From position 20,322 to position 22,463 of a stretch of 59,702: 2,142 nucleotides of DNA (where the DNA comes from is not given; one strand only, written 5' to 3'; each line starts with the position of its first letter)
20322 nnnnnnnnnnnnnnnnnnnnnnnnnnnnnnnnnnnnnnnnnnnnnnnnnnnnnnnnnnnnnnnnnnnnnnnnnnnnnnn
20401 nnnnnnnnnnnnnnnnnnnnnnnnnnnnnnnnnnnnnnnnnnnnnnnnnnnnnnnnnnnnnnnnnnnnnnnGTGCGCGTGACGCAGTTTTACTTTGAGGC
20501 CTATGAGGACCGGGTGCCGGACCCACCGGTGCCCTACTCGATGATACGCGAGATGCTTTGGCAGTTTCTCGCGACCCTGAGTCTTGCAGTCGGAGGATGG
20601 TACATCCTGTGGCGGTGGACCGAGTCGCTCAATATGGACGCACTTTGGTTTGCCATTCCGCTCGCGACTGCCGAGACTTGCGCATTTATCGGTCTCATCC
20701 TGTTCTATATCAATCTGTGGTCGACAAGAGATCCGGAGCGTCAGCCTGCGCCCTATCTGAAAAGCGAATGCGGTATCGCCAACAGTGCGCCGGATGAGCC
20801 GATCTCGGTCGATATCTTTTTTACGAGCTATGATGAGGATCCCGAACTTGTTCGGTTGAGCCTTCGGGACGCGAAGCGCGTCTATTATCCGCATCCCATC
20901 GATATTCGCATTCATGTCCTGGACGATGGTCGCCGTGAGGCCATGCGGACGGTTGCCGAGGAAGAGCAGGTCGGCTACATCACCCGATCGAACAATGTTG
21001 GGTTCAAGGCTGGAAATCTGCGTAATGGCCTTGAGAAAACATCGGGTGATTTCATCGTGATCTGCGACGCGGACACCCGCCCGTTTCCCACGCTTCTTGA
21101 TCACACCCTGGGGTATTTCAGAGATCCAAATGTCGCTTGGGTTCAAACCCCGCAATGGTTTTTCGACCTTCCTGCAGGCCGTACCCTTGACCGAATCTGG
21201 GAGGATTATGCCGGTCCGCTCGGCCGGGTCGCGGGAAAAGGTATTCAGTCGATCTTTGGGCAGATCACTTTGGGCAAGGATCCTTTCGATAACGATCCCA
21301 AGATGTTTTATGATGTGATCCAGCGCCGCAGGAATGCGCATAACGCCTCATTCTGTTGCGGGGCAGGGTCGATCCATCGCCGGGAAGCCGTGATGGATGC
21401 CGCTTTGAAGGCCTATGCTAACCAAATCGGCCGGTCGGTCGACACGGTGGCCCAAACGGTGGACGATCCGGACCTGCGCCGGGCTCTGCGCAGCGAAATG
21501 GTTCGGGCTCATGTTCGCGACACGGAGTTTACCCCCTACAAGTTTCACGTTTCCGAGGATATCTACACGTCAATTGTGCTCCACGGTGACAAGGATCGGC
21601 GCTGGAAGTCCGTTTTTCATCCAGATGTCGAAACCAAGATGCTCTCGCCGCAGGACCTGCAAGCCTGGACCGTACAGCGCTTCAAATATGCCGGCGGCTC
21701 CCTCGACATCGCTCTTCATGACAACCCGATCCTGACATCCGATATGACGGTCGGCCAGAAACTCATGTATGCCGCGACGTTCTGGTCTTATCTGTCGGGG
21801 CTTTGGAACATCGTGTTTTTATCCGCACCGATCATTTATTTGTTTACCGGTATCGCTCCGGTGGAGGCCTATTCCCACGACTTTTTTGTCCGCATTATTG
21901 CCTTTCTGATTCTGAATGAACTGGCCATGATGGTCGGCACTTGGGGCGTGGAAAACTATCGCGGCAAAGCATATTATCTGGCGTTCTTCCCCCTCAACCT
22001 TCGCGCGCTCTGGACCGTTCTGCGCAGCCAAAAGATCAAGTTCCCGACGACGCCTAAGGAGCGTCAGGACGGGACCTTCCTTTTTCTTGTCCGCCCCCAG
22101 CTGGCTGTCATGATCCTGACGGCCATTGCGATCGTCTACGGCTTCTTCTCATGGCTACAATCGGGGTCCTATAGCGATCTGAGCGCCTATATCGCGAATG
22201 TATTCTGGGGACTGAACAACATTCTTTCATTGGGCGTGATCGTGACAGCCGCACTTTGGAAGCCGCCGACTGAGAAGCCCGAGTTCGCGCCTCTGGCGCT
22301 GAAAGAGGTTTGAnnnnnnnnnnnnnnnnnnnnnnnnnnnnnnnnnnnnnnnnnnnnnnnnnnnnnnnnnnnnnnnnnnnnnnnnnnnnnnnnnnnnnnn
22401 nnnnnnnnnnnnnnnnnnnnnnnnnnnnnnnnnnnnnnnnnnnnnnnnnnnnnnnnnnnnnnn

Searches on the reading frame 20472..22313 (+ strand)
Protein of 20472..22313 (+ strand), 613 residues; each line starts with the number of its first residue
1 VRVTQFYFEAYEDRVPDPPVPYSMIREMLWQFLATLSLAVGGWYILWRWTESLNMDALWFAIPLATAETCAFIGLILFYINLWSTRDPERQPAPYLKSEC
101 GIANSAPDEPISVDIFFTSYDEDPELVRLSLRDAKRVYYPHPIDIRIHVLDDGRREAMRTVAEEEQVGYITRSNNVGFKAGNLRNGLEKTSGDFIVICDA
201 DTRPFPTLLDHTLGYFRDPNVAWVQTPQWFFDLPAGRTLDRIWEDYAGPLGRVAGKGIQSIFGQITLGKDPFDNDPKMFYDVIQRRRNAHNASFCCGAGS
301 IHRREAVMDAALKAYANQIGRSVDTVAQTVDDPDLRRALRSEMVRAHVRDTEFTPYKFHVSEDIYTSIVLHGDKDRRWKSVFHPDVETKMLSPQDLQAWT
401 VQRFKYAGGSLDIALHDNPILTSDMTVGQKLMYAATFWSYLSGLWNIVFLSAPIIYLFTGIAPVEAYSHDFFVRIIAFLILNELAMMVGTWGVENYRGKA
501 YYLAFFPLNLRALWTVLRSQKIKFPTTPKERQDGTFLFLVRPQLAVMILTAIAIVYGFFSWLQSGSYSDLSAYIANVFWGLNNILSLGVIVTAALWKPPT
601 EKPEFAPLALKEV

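Call 4: search_protein_families(library=pfam, proteins=[window:20472-22313:+], max_evalue=0.01)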
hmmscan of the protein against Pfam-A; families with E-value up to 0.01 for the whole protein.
window:20472-22313:+ (613 aa): 4 families
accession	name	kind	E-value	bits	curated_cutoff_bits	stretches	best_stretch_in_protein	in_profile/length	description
PF00535.33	Glycos_transf_2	-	2.9e-13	50.6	23.3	1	117-307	4-164/168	Glycosyl transferase family 2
PF13641.12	Glyco_tranf_2_3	-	1e-11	45.8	27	1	116-404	6-225/230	Glycosyltransferase like family 2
PF13632.12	Glyco_trans_2_3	-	1.2e-06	29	27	1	288-475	65-183/198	Glycosyl transferase family group 2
PF13506.12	Glyco_transf_21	-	0.0044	17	21.7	0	175-227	14-66/174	Glycosyl transferase family 21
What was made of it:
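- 20472..22313 (+): BcsA-like membrane GT2 synthase without a PilZ domain. It has QRFKY in place of QxxRW. Pfam GT2 (call 4).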

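Call 5: search_protein_families(library=ncbifam, proteins=[window:20472-22313:+], max_evalue=0.01)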
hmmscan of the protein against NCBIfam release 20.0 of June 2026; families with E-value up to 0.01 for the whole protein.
window:20472-22313:+ (613 aa): 7 families
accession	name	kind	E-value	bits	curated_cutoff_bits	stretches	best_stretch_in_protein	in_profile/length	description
TIGR03030.1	CelA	equivalog_domain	1.4e-62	211.7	699.1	3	32-231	59-269/714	UDP-forming cellulose synthase catalytic subunit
NF008558.0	PRK11498.1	equivalog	7.2e-50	169.8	992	2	32-236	201-399/872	UDP-forming cellulose synthase catalytic subunit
TIGR03937.1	PgaC_IcaA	equivalog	1.6e-07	30.7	422.3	1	360-481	223-339/407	poly-beta-1,6-N-acetyl-D-glucosamine synthase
TIGR04242.1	nodulat_NodC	equivalog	3.2e-06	26.4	550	1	108-221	45-161/395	chitooligosaccharide synthase NodC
TIGR03965.1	mycofact_glyco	equivalog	9.9e-06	24.7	280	1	141-224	101-187/467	mycofactocin biosynthesis glycosyltransferase MftF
NF047588.1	GlcsyltransPgfSStrep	equivalog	7.4e-05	22.1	500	1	144-217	34-111/308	glycosyltransferase PgfS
NF003963.0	PRK05454.2-6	equivalog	0.0015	17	884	1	157-202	182-229/610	glucans biosynthesis glucosyltransferase MdoH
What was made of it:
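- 20472..22313 (+): Below the cut-off for CelA (211.7 against 699 bits, call 5).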

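Call 56: search_solved_structures(query=window:20472-22313:+, max_evalue=0.001, show_alignments=1)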
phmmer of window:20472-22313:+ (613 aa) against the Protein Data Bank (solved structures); distinct sequences matched with E-value up to 0.001: 6.
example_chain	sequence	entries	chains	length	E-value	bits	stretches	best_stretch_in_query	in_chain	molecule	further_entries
7lby_A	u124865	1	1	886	9.8e-34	120.1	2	32-241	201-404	Cellulose synthase catalytic subunit [UDP-forming]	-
9b8v_E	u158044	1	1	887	9.9e-34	120.1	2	32-241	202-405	Cellulose synthase catalytic subunit [UDP-forming]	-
9fmv_A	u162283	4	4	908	1.1e-33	119.9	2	32-241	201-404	Cellulose synthase catalytic subunit [UDP-forming]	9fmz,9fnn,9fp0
5ej1_A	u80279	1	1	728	9.5e-29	103.6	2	33-232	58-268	Putative cellulose synthase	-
4hg6_A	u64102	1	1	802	1.8e-28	102.7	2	33-232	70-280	Cellulose Synthase Subunit A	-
4p00_A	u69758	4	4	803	1.8e-28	102.7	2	33-232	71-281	Cellulose Synthase A subunit | Cellulose Synthase subunit A | Putative cellulose synthase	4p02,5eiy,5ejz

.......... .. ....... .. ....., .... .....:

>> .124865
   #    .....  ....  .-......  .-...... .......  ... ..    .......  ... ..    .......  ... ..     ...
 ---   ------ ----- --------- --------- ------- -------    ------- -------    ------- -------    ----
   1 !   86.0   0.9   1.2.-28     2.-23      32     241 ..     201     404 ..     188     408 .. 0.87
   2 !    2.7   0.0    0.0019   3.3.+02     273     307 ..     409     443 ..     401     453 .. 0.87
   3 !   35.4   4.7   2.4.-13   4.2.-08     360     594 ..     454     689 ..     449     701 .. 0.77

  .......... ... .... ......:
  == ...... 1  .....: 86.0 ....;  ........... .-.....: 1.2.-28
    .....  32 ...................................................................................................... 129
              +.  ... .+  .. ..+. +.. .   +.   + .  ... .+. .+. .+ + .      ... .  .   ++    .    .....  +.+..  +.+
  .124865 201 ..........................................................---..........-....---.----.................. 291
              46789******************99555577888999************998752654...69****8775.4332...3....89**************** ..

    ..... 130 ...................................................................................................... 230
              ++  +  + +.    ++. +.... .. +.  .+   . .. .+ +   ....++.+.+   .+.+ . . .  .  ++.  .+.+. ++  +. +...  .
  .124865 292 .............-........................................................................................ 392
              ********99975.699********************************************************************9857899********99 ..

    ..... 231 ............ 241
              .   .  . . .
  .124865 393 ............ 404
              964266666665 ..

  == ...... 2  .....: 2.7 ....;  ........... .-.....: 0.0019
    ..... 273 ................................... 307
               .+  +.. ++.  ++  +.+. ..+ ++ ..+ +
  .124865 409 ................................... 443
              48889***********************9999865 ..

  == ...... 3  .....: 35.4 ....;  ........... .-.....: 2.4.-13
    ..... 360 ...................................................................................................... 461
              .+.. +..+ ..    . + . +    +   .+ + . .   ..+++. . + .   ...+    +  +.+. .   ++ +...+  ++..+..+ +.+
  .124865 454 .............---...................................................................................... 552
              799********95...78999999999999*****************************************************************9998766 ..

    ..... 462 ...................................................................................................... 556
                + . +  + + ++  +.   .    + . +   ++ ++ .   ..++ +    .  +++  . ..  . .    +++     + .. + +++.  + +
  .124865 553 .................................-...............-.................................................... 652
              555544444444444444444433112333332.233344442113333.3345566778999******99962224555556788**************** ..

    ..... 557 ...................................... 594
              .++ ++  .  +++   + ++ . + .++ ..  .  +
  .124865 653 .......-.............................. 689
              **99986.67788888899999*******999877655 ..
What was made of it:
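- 20472..22313 (+): Best PDB sequence matches are BcsA 7LBY and 4HG6 (call 56).
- The best solved relatives of the GT2 are BcsA (E 1e-33, call 56), and its best NCBIfam match is CelA (call 5).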
